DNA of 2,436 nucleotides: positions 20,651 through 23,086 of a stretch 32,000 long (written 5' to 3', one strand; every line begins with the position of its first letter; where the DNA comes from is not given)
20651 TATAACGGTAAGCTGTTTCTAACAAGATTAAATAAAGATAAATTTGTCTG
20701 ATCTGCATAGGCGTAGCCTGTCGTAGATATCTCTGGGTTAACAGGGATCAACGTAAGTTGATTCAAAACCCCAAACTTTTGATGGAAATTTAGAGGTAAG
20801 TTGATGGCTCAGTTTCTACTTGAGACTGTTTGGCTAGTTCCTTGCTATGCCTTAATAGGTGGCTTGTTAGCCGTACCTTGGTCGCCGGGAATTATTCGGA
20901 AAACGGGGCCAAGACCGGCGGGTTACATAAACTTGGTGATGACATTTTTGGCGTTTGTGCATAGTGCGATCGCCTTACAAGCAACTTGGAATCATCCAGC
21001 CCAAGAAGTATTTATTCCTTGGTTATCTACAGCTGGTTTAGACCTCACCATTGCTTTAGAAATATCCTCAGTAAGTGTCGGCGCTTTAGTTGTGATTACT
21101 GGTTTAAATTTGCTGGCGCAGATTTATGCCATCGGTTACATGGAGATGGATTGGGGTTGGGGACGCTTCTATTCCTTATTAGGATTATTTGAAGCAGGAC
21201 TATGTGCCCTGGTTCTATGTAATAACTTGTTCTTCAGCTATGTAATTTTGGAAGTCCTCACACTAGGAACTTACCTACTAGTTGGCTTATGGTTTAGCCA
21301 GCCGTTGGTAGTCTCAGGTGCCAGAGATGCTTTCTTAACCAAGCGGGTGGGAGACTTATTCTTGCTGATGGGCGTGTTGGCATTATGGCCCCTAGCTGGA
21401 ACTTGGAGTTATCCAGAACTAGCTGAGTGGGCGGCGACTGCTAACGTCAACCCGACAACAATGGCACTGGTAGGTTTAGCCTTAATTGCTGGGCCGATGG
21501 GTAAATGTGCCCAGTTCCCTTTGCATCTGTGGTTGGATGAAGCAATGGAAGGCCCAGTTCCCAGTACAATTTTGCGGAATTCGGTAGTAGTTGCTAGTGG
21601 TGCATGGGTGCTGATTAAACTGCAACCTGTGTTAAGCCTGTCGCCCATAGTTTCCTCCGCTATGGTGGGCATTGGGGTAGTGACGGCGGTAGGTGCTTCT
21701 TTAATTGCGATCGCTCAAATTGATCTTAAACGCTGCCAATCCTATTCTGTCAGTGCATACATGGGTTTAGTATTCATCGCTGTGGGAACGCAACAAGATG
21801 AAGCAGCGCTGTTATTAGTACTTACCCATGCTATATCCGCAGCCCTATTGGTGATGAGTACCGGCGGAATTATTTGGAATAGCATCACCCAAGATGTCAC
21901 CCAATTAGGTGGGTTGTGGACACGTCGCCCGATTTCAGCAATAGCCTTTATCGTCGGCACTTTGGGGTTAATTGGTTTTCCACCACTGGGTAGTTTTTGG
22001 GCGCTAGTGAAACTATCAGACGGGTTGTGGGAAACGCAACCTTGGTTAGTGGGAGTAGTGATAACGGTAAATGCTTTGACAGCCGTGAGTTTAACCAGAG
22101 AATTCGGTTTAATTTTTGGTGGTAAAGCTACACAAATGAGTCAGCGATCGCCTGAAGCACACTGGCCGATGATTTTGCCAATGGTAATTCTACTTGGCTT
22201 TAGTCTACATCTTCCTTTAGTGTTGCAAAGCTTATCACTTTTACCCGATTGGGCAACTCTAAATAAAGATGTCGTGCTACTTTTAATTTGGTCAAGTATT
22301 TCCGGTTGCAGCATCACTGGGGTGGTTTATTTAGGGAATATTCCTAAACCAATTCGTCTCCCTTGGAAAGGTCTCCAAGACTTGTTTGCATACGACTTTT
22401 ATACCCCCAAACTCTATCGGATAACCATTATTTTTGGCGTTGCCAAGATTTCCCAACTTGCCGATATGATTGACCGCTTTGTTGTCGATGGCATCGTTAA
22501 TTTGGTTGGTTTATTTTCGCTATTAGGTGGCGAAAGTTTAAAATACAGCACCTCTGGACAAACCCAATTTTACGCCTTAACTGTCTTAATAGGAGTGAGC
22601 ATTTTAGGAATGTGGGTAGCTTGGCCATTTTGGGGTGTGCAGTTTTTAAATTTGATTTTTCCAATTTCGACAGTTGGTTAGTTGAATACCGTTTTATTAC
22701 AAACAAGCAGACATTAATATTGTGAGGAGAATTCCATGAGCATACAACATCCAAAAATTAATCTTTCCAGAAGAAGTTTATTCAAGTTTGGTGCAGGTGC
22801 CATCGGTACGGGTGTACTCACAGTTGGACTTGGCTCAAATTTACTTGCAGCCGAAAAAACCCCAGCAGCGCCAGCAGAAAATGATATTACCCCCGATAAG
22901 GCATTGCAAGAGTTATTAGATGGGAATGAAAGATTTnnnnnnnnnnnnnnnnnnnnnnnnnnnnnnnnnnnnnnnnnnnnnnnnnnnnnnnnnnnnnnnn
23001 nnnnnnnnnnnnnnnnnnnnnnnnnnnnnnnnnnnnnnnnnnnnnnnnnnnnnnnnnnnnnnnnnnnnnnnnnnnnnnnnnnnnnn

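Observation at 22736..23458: Exported beta-carbonic anhydrase with intact active site, encoded between ndhF3 and ndhD3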

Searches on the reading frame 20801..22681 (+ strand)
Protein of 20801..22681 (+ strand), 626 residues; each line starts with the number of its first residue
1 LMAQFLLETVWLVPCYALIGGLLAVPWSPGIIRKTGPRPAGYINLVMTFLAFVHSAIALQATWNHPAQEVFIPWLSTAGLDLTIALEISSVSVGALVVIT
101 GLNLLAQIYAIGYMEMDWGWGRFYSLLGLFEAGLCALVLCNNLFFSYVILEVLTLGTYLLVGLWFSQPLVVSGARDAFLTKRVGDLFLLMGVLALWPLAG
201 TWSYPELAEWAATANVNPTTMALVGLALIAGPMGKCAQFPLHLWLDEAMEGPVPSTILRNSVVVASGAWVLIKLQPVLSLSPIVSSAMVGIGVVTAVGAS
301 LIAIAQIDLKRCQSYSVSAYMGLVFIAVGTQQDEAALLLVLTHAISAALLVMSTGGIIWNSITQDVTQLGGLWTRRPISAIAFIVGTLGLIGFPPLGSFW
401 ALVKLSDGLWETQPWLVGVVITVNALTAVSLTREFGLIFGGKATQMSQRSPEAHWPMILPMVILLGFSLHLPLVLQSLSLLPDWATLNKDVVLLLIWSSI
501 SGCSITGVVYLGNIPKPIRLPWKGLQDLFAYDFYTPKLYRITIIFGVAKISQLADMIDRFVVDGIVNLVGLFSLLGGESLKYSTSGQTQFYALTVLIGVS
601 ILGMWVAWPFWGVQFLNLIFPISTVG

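Call 3: search_protein_families(library=pfam, proteins=[window:20801-22681:+], max_evalue=0.01)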
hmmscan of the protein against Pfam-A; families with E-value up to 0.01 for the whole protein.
window:20801-22681:+ (626 aa): 2 families
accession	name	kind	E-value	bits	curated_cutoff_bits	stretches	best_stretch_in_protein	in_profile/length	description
PF00361.26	Proton_antipo_M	-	2.7e-49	168.4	21.5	1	141-423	2-289/294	NADH:quinone oxidoreductase/Mrp antiporter, TM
PF00662.26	Proton_antipo_N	-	2.3e-16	59.9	24.5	1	74-124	1-51/51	NADH-Ubiquinone oxidoreductase (complex I), chain 5 N-terminus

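Call 4: search_protein_families(library=ncbifam, proteins=[window:20801-22681:+], max_evalue=0.01)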
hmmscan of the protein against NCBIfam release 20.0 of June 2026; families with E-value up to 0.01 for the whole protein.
window:20801-22681:+ (626 aa): 67 families (the best 25 are shown)
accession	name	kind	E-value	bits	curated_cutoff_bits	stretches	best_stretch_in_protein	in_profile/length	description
TIGR01960.1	ndhF3_CO2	subfamily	0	1030.2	588.7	1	2-606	1-606/606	NAD(P)H dehydrogenase, subunit NdhF3 family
NF005633.0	PRK07390.1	subfamily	2.1e-300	997.7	676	1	2-609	1-609/613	NAD(P)H-quinone oxidoreductase subunit F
NF005141.0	PRK06590.1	equivalog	7e-94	315.9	556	1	9-608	4-611/615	NADH-quinone oxidoreductase subunit L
TIGR01974.1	NDH_I_L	subfamily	4.1e-88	296.9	407.5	1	33-605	22-628/630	NADH-quinone oxidoreductase subunit L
NF005626.0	PRK07376.1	equivalog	2.9e-85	286.9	963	2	5-444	3-459/675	NAD(P)H-quinone oxidoreductase subunit 5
NF009287.0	PRK12647.1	equivalog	1.9e-52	178.8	937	1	17-474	6-466/773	putative monovalent cation/H+ antiporter subunit A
NF009288.0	PRK12648.1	equivalog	1.6e-47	162.2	1104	1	38-469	26-465/954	monovalent cation/H+ antiporter subunit A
NF040617.1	F420_dehyd_FpoL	exception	2.3e-46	158.8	1050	3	219-470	228-496/669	F420H2 dehydrogenase subunit FpoL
NF009286.0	PRK12646.1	equivalog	1.3e-42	146.3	1063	1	34-429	24-435/800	DUF4040 family protein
NF009285.0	PRK12645.1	equivalog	2.8e-41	141.6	1028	1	32-471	22-489/804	Na+/H+ antiporter subunit A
NF005097.0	PRK06525.1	equivalog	1.6e-40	139.2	430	1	38-470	25-470/480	hydrogenase 4 subunit D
TIGR00940.1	2a6301s01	subfamily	1.7e-40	139.1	920.45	1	41-465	28-479/793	monovalent cation:proton antiporter subunit A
NF006240.0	PRK08376.1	subfamily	7.8e-40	137.2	662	1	71-474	72-491/521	putative monovalent cation/H+ antiporter subunit D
NF009289.0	PRK12649.1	equivalog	1.9e-39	135.7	1117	1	40-401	32-401/789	putative monovalent cation/H+ antiporter subunit A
NF009284.0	PRK12644.1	equivalog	1.3e-37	129.4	962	1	28-471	15-467/975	Na+/H+ antiporter subunit A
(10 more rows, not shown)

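Call 83: search_solved_structures(query=window:20801-22681:+, max_evalue=1e-50)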
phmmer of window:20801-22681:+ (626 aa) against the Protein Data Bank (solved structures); distinct sequences matched with E-value up to 1e-50: 6.
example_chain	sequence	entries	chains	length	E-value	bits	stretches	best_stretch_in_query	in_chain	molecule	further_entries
6tjv_F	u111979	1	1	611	3.9e-219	732.7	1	3-610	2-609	NADH dehydrogenase subunit 5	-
6hum_F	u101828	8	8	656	1e-71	245.7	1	6-454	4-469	NADH dehydrogenase subunit 5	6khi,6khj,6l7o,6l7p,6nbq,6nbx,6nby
9grx_F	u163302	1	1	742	2.2e-62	214.9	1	16-442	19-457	NAD(P)H-quinone oxidoreductase subunit 5, chloroplastic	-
7eu3_F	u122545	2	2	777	2.5e-62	214.6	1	20-442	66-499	NAD(P)H-quinone oxidoreductase subunit F | NADH-plastoquinone oxidoreductase subunit 5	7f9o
7wff_F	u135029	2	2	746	1.4e-59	205.6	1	93-442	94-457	NAD(P)H-quinone oxidoreductase subunit 5, chloroplastic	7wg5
4he8_L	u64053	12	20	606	2e-56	195.2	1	85-602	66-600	NADH-quinone oxidoreductase subunit 12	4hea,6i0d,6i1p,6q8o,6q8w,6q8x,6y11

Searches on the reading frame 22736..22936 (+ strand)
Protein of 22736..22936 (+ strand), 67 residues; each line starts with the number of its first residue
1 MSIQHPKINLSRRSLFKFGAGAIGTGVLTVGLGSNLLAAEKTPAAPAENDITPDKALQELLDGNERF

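Call 20: search_protein_families(library=pfam, proteins=[window:22736-22936:+], max_evalue=10)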
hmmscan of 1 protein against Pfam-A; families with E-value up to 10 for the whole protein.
seq(67 aa): 1 family
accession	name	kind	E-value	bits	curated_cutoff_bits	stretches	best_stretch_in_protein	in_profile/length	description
PF10518.14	TAT_signal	-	0.011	16.1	22.7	1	9-28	1-20/21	TAT (twin-arginine translocation) pathway signal sequence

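Call 87: search_protein_families(library=ncbifam, proteins=[window:22736-22909:+], max_evalue=10)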
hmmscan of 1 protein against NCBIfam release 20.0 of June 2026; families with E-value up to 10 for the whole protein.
seq(58 aa): 1 family
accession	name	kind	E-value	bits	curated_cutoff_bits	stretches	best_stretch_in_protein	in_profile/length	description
TIGR02811.1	formate_TAT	hypoth_equivalog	0.047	14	48.45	1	6-40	5-38/66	formate dehydrogenase region TAT target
